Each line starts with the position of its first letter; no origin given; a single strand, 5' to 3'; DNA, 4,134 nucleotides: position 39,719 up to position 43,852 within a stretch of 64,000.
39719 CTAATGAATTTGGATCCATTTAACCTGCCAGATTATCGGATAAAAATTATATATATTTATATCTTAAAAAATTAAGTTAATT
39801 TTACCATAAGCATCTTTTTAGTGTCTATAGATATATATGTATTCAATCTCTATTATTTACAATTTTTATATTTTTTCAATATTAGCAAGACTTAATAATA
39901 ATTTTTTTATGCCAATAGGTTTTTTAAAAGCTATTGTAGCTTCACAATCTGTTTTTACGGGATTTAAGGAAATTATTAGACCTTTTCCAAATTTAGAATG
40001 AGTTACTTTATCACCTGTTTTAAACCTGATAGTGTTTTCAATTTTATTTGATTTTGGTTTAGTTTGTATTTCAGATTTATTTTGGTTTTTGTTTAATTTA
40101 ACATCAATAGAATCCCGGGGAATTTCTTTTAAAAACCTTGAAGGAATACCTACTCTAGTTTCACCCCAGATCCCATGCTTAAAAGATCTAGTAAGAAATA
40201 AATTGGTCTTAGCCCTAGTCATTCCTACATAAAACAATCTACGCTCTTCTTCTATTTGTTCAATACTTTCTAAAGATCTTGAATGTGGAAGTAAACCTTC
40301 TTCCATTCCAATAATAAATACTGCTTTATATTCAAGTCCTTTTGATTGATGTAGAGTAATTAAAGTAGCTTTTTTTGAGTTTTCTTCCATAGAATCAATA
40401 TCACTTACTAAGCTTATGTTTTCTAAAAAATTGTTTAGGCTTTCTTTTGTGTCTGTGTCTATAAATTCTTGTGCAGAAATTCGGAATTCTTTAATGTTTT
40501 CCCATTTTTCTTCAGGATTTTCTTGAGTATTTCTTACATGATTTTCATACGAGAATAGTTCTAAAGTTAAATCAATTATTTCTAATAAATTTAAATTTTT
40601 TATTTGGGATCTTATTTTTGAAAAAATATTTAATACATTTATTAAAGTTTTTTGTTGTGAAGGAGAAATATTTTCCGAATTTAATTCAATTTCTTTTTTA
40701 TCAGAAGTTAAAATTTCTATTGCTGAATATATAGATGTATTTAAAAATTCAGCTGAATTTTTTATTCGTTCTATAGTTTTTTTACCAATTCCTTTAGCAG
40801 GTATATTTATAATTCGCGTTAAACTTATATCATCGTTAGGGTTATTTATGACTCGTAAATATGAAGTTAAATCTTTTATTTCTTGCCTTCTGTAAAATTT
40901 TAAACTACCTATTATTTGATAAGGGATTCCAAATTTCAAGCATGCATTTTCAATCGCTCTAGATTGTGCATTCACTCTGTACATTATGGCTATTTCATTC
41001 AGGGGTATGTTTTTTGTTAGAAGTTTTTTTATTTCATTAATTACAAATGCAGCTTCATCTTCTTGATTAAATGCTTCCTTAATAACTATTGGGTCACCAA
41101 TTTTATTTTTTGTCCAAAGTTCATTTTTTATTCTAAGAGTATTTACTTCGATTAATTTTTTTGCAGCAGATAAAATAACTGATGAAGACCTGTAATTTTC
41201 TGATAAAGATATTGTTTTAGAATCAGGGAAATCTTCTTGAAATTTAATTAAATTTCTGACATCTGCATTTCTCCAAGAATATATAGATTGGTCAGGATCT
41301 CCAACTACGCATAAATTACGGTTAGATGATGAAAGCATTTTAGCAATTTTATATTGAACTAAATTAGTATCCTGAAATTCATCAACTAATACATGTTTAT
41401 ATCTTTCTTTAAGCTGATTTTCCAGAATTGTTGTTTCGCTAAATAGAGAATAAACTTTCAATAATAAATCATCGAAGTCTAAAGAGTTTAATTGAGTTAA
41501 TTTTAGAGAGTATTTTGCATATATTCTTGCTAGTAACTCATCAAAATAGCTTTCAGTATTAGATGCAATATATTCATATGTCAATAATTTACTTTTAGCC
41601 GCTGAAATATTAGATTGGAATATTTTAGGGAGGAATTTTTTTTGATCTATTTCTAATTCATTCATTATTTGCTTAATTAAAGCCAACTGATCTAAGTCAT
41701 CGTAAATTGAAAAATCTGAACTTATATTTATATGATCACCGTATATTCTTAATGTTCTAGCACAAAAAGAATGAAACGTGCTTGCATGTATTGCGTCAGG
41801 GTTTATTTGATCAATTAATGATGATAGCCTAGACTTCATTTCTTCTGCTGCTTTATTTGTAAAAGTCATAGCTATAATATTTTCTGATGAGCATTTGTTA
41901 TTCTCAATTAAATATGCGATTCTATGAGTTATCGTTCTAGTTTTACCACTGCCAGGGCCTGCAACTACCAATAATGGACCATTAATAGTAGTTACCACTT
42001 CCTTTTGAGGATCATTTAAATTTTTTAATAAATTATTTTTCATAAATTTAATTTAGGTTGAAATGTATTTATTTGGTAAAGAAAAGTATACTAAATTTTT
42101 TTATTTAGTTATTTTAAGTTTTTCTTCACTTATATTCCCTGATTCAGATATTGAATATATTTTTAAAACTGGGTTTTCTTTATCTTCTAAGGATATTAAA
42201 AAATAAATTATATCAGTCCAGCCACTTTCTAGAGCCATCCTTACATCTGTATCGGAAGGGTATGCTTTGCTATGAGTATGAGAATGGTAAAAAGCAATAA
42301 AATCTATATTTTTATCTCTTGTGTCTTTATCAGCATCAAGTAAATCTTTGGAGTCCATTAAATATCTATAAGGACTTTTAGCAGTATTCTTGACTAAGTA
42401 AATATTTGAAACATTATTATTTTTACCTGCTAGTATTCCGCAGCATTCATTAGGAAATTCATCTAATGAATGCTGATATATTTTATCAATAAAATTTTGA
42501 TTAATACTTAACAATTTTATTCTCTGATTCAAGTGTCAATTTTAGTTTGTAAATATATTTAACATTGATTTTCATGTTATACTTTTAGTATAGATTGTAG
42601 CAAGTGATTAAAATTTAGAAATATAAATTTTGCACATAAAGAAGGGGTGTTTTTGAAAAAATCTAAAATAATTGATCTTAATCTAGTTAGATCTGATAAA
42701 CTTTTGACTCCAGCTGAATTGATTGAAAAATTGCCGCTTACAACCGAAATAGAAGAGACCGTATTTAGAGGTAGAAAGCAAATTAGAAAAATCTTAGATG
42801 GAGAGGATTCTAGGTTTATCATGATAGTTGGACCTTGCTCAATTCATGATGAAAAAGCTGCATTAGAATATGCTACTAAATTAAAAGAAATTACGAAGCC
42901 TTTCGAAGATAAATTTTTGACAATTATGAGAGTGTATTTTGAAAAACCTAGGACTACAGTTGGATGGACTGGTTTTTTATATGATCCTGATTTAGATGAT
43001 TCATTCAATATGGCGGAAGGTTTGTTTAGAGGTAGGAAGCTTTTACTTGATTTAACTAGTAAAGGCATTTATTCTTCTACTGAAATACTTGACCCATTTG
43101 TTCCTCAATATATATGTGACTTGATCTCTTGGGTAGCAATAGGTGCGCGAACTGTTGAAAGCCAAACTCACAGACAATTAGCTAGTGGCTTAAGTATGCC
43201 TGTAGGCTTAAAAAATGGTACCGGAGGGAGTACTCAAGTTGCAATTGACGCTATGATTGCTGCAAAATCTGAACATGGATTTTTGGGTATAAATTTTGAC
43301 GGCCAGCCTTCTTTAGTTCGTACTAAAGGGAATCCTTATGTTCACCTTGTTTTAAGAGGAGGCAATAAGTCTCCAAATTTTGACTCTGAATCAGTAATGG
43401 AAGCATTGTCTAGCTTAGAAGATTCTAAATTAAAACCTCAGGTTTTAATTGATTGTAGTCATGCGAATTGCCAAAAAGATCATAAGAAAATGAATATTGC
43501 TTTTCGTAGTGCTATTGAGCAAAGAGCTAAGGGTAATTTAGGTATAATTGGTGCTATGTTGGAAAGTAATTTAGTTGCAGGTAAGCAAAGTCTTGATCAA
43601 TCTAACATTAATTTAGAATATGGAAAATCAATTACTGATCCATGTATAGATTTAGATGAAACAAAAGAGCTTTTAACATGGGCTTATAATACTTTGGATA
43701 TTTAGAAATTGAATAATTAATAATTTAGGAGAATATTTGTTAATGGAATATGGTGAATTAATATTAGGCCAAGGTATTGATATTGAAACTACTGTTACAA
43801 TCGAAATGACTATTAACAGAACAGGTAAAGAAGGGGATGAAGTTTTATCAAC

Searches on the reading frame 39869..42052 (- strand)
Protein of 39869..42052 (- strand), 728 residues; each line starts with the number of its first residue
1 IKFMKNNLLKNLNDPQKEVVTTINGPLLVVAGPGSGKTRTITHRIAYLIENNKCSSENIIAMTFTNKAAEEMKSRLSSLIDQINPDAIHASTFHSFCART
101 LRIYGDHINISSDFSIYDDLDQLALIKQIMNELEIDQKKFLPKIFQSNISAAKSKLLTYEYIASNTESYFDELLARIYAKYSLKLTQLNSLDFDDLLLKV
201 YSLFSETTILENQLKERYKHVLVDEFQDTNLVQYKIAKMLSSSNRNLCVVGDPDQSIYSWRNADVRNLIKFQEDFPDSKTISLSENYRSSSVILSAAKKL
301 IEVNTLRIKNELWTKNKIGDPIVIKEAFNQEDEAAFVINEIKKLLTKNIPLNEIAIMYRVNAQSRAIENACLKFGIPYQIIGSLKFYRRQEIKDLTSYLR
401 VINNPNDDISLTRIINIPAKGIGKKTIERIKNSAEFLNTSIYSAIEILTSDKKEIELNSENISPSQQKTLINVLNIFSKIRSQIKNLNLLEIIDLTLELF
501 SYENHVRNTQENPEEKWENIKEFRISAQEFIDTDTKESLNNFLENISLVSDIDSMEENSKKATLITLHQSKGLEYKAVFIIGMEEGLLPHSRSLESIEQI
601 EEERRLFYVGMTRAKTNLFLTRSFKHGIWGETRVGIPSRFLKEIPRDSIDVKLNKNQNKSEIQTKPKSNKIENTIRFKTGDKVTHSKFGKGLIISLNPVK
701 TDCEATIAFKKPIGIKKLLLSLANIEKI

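Call 82: search_protein_families(library=pfam, proteins=[window:39869-42052:-], max_evalue=0.00001)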
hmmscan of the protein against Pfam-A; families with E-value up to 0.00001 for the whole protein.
window:39869-42052:- (728 aa): 7 families
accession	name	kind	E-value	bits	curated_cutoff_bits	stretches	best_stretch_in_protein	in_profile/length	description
PF00580.27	UvrD-helicase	-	1.6e-89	300.6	23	1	12-276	1-271/271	UvrD/REP helicase N-terminal domain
PF13361.12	UvrD_C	-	6.5e-75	253.2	25.6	1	281-621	1-346/350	UvrD-like helicase C-terminal domain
PF13245.12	AAA_19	-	3.9e-26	92.2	25.1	1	17-259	2-132/134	AAA domain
PF21196.3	PcrA_UvrD_tudor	-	6.7e-12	45.5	23.9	1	680-727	2-48/48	PcrA/UvrD tudor domain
PF13538.12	UvrD_C_2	-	2e-10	40.8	27.4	1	562-620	2-51/52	UvrD-like helicase C-terminal domain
PF01443.25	Viral_helicase1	-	1.8e-07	31.7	21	0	556-619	172-225/228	Viral superfamily 1 RNA helicase core domain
PF13086.12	AAA_11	-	2.9e-06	27.7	27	1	12-139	2-120/257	AAA domain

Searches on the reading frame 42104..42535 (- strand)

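Call 82: search_protein_families(library=pfam, proteins=[window:42104-42535:-], max_evalue=0.00001)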
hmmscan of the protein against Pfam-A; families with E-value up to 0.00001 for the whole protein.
window:42104-42535:- (144 aa): 1 family
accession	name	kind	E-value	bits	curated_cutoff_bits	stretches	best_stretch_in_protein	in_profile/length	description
PF14464.11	Prok-JAB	-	3.7e-22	78.8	25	1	15-116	4-103/114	Prokaryotic homologs of the JAB domain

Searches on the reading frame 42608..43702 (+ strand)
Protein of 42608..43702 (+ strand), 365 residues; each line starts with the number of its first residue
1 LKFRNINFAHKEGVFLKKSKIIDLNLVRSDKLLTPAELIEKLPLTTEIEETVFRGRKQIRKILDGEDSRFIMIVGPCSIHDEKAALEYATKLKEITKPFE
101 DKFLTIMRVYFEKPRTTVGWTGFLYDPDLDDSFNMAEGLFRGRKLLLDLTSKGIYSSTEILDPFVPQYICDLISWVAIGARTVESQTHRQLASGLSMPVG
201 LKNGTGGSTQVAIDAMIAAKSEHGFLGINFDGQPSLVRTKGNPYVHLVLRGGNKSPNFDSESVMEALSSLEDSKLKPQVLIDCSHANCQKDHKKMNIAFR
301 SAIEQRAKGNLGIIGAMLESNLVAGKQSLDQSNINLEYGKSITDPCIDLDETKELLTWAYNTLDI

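Call 81: search_protein_families(library=ncbifam, proteins=[window:42608-43702:+], max_evalue=0.00001)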
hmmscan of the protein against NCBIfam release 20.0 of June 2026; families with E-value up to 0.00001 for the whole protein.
window:42608-43702:+ (365 aa): 5 families
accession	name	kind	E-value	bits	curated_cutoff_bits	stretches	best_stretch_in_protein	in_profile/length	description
NF009395.0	PRK12755.1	subfamily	2.3e-139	464.1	343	1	18-363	4-348/355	3-deoxy-7-phosphoheptulonate synthase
TIGR00034.1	aroFGH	equivalog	5.1e-130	433.2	173.2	1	23-357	2-332/342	3-deoxy-7-phosphoheptulonate synthase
NF009396.0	PRK12756.1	subfamily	1.7e-121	405.3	463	1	23-357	6-338/349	Trp-sensitive 3-deoxy-7-phosphoheptulonate synthase AroH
NF006723.0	PRK09261.1-1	equivalog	1.5e-115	385.8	568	1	23-357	7-339/351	3-deoxy-7-phosphoheptulonate synthase AroG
TIGR01361.1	DAHP_synth_Bsub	equivalog_domain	2.2e-06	27.3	267.75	0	62-116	19-65/260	3-deoxy-7-phosphoheptulonate synthase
